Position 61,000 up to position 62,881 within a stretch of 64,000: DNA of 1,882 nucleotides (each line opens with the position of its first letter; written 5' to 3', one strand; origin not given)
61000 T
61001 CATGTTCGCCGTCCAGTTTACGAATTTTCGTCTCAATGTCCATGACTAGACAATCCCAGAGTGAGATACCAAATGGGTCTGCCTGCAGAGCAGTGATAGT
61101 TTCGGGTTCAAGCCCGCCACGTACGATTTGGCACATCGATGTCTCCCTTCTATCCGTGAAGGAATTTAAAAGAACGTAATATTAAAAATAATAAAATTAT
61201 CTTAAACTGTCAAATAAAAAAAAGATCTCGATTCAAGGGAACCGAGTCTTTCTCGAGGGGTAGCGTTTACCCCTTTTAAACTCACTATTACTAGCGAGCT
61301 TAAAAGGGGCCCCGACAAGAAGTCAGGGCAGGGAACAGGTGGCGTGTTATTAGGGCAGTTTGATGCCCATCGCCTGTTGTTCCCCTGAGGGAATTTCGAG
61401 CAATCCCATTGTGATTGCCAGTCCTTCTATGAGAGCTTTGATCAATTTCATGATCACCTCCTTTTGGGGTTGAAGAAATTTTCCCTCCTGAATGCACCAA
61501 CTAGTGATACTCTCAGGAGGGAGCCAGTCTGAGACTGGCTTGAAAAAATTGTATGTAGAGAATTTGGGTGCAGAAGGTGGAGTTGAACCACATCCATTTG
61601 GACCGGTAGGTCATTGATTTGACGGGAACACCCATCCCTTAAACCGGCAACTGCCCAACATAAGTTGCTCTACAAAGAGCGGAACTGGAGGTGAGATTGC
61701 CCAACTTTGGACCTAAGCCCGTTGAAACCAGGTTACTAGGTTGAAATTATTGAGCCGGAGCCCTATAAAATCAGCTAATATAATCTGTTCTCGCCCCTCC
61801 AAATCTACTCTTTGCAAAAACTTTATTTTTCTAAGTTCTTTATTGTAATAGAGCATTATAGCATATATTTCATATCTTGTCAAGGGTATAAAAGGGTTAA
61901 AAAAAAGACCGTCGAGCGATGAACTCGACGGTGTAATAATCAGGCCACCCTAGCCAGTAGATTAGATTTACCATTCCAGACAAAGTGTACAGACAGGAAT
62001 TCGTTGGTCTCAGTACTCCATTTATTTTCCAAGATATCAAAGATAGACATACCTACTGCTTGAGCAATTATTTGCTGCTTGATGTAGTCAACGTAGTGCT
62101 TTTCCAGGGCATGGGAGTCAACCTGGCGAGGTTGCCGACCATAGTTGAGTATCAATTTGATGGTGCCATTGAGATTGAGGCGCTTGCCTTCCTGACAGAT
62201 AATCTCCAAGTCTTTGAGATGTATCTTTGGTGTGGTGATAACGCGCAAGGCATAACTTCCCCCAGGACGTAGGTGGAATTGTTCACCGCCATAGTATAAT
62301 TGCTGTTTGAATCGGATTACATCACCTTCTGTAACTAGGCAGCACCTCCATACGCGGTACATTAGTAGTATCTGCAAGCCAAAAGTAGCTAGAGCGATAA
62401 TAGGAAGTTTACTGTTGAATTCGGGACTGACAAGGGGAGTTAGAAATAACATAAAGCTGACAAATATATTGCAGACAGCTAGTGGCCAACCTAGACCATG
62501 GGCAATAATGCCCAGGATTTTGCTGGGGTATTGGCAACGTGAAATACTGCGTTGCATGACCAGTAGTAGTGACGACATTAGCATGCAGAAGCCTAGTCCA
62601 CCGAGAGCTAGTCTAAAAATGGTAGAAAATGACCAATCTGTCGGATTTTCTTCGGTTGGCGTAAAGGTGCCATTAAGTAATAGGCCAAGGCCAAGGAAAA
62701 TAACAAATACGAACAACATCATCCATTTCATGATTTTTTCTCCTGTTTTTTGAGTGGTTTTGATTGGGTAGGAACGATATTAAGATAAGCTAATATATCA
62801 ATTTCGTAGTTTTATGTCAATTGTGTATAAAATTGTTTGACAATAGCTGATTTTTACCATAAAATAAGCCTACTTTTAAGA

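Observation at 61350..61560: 33-aa hydrophobic peptide behind a leader carrying an anti-SD stem: possible type-I-toxin-like or riboregulated small gene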

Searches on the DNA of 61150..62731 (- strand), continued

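Call 63: search_with_rna_model(model_id=R1, sources=[window, L013, L017], max_evalue=1e-10, make_alignment=true, show_alignments=3)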
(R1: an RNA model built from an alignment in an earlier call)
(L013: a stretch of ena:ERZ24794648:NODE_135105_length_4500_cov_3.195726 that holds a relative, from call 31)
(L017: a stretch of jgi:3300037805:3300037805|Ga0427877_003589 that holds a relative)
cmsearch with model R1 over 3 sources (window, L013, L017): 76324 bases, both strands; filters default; matches with E-value up to 1e-10: 3.
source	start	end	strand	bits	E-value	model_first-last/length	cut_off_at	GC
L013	1638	1783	+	173.2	4.2e-39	1-146/146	no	0.45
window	61671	61816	-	170.2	2.1e-38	1-146/146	no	0.45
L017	1879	2023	+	99.7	1.1e-21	1-146/146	no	0.45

Alignment A12: 3 matches aligned to the model, 146 columns, each read 5' to 3' on its own strand. Consensus structure (alignment columns), stored with it:
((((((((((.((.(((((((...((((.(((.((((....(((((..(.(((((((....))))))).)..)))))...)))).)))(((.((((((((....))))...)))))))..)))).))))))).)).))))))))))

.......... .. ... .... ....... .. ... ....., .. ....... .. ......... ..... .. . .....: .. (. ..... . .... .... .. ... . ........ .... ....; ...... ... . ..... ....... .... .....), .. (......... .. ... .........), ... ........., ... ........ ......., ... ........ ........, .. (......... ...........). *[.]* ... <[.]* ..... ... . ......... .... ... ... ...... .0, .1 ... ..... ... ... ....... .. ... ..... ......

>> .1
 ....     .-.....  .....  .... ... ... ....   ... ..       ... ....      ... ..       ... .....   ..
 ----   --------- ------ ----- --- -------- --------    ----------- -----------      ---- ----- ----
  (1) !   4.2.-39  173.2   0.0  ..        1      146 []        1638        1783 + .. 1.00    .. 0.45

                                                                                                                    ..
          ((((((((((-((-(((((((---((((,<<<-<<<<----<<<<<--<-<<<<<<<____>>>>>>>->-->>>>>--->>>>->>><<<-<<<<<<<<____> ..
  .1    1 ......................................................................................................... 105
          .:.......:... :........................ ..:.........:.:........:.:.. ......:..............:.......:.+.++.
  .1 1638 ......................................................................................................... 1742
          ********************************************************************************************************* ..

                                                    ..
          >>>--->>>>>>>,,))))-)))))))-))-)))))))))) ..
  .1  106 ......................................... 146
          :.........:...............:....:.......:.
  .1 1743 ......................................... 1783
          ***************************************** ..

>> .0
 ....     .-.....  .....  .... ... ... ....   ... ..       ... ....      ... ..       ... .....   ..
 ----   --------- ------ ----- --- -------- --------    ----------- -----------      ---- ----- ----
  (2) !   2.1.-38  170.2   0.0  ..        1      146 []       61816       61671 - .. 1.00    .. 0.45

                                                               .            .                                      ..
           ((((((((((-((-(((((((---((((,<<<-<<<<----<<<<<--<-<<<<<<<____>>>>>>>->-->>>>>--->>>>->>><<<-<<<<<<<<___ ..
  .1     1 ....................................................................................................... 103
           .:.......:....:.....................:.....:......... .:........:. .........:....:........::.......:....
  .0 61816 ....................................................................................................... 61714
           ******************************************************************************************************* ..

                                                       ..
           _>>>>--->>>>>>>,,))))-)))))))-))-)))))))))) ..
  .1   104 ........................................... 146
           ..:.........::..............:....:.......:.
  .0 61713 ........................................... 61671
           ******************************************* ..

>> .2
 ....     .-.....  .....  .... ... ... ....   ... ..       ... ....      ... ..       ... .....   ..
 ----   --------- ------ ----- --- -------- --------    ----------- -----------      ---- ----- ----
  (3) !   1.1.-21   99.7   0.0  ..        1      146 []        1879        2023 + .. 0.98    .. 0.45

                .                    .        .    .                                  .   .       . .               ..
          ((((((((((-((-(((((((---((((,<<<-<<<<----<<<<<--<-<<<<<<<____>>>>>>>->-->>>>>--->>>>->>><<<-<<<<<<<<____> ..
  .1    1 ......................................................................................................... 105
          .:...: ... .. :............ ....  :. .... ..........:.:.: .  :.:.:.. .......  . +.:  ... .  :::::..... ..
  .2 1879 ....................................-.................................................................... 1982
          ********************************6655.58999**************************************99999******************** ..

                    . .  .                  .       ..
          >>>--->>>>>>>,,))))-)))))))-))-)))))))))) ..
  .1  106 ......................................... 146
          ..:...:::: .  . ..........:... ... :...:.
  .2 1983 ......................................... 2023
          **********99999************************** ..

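Call 73: search_with_rna_model(model_id=R1, source=L033, max_evalue=10, show_alignments=1)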
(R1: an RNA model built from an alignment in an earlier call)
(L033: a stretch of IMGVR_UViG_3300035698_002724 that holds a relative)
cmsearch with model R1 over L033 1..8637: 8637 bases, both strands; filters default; matches with E-value up to 10: 0.
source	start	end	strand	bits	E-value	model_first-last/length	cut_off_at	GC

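Call 74: search_with_rna_model(model_id=R2, source=L033, max_evalue=10, show_alignments=1)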
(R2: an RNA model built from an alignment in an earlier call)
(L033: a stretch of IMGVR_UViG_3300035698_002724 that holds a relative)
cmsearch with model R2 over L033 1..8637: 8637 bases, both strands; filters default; matches with E-value up to 10: 0.
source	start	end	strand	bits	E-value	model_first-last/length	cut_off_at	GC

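Call 84: search_with_rna_model(model_id=R1, sources=[L034, L035, L036, L037], max_evalue=10)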
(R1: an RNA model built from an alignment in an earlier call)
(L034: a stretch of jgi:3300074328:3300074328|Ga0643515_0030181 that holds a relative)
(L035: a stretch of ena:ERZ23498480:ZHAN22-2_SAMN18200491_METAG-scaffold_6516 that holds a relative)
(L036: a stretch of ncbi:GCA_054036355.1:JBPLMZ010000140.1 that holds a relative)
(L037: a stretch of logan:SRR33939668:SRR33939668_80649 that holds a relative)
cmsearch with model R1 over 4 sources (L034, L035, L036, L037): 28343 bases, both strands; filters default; matches with E-value up to 10: 0.
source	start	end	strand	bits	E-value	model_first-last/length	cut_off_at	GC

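Call 85: search_with_rna_model(model_id=R2, sources=[L034, L035, L036, L037], max_evalue=10)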
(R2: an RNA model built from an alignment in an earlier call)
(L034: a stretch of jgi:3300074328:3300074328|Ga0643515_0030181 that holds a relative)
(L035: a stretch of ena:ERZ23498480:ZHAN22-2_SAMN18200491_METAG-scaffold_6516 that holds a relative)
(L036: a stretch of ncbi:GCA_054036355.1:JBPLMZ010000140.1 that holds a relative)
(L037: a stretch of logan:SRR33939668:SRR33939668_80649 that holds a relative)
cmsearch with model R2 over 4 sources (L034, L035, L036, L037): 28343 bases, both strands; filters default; matches with E-value up to 10: 0.
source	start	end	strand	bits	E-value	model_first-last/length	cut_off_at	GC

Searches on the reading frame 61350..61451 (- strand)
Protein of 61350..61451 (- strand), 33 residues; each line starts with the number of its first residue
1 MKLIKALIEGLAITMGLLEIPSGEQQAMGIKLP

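Call 13: search_protein_families(library=pfam, proteins=[window:61350-61451:-], max_evalue=1)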
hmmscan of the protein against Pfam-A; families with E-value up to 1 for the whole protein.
window:61350-61451:- (33 aa): 0 families

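Call 65: search_protein_representatives(protein=window:61350-61451:-)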
Query: 33 residues. Proteins with E-value up to 0.001 (for the whole library): 1; up to 1e-10: 1; up to 1e-30: 0. The best 1 are listed.
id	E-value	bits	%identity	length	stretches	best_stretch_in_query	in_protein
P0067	3.3e-12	59.1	100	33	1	1-33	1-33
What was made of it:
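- No toxin family is matched (calls 13, 65). The peptide has no homologues outside its clade (call 65).
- Tried and rejected: The exhaustive search found only its own cluster (call 65).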

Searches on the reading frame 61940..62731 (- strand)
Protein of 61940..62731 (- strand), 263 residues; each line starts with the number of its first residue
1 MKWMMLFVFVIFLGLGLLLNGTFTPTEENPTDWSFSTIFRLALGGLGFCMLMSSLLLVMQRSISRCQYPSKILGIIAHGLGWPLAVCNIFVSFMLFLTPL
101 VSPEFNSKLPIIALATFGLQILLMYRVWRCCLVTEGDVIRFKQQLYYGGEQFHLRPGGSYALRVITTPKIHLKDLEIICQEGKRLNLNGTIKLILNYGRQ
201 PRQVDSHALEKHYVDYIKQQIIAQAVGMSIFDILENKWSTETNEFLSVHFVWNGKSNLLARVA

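Call 10: find_encoding_contigs(protein=window:61940-62731:-, flank=6000)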
Protein window:61940-62731:- (263 aa): 12 contigs read that carry it; 6 places shown.
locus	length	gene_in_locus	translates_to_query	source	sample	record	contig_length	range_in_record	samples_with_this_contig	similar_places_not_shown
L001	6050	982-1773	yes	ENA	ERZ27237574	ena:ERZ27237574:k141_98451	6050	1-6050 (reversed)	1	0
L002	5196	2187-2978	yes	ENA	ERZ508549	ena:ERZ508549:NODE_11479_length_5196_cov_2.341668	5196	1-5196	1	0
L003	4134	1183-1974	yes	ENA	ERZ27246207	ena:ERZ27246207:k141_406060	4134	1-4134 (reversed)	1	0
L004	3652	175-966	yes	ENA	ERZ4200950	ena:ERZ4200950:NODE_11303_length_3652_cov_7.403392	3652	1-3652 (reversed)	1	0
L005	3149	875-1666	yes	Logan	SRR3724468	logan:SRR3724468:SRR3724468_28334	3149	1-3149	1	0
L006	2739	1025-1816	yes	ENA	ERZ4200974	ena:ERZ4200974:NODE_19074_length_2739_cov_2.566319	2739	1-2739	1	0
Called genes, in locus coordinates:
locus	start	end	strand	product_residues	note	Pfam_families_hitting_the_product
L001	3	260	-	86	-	?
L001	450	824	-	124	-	-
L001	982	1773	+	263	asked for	-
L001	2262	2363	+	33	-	-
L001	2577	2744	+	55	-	-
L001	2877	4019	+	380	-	-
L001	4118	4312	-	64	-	PF00313:CSD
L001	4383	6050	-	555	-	?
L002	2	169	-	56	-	?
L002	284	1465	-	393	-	PF00009:GTP_EFTU, PF03144:GTP_EFTU_D2, PF03143:GTP_EFTU_D3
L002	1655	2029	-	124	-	-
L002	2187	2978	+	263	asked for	-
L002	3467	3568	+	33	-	-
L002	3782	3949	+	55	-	-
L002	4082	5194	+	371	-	?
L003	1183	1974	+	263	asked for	-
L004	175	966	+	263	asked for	-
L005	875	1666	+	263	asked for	-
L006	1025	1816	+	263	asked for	-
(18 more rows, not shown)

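Call 13: search_protein_families(library=pfam, proteins=[window:61940-62731:-], max_evalue=1)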
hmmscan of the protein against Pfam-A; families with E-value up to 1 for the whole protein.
window:61940-62731:- (263 aa): 0 families

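Call 16: find_homologous_proteins(query=window:61940-62731:-, max_evalue=0.001)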
Query window:61940-62731:- (263 aa): 3 proteins with E <= 0.001 among 858 candidates.
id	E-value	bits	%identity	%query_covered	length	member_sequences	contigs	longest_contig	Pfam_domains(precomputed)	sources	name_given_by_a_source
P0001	4.2e-175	599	100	100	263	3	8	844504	-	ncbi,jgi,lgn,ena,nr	ncbi:hypothetical protein HOB10_02965 [Candidatus Parcubacteria bacterium]|jgi:hypothetical protein|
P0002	1.9e-96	341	59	100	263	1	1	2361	-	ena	-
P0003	9.6e-94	332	57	100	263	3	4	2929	-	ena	-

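Call 17: find_encoding_contigs(protein=P0002, flank=6000)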
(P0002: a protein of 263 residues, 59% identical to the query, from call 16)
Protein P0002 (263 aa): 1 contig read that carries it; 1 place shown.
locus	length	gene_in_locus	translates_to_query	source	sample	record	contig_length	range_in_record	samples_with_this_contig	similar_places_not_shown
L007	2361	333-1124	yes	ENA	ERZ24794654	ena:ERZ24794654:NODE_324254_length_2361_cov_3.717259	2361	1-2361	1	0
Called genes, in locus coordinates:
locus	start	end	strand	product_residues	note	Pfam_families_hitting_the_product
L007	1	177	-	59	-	?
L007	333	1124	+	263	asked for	-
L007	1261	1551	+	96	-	-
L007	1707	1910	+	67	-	-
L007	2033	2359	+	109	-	?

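Call 18: find_encoding_contigs(protein=P0003, flank=6000)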
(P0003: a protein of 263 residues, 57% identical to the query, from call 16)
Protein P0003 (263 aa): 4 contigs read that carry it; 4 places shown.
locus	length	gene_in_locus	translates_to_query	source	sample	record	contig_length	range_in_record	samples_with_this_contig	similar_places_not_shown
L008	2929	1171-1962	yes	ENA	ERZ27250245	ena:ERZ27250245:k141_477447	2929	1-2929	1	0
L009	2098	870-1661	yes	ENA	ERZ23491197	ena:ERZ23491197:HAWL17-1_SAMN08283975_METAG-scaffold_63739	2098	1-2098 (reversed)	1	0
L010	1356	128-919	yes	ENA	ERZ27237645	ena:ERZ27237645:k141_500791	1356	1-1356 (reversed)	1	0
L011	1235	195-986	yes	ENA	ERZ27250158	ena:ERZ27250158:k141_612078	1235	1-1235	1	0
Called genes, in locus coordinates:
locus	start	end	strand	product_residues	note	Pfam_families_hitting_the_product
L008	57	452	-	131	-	PF00009:GTP_EFTU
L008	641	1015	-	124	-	-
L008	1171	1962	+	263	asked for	-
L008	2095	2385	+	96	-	-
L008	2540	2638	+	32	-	-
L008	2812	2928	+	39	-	?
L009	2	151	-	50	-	?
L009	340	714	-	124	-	-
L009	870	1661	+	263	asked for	-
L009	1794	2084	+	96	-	-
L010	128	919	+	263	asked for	-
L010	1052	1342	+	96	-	-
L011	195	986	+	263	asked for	-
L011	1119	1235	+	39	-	?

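Call 30: find_homologous_proteins(query=L007:2033-2359:+, max_evalue=1)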
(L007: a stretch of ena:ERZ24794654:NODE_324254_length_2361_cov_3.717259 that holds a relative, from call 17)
Query L007:2033-2359:+ (109 aa): 1 proteins with E <= 1 among 2 candidates.
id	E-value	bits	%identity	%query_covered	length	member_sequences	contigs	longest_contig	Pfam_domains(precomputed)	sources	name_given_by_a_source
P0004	9.7e-69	247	100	100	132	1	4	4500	-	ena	-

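Call 31: find_encoding_contigs(protein=P0004, flank=6000)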
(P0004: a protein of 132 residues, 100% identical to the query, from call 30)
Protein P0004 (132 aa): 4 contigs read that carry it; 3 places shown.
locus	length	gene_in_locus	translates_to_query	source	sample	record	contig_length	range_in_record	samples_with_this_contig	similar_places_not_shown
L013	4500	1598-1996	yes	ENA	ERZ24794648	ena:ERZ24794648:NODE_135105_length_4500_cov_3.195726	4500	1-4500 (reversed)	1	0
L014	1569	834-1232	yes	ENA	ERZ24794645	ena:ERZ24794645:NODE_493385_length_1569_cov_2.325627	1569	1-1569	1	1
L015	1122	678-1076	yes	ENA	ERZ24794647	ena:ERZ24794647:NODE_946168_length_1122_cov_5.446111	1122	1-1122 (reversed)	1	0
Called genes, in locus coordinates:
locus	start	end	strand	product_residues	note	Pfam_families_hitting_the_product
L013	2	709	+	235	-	?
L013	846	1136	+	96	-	-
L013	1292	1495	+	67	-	-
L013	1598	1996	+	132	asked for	-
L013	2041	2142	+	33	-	-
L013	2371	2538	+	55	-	-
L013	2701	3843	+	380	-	-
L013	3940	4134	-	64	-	PF00313:CSD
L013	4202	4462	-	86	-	PF00679:EFG_C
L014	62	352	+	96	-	-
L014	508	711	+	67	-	-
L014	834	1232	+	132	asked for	-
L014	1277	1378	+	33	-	-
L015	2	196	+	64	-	?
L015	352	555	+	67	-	-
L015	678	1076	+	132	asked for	-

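Call 97: search_protein_families(library=pfam, proteins=[L013:846-1136:+, L013:1292-1495:+], max_evalue=0.1)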
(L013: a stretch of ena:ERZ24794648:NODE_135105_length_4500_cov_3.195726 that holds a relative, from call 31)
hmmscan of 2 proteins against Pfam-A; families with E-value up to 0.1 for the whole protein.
L013:846-1136:+ (96 aa): 0 families

L013:1292-1495:+ (67 aa): 4 families
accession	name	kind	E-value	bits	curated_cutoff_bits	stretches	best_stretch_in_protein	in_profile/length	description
PF24580.1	DUF7607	-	0.044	14.4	27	1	6-51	55-100/110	Domain of unknown function (DUF7607)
PF25561.1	QRICH1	-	0.05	14.1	30.8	1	9-47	51-91/115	QRICH1 domain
PF25034.1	Spectrin_SYNE1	-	0.057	13.5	35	1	27-65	79-116/188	Nesprin-1, spectrin repeats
PF05030.17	SSXT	-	0.082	13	26.2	0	36-48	7-19/62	SSXT protein (N-terminal region)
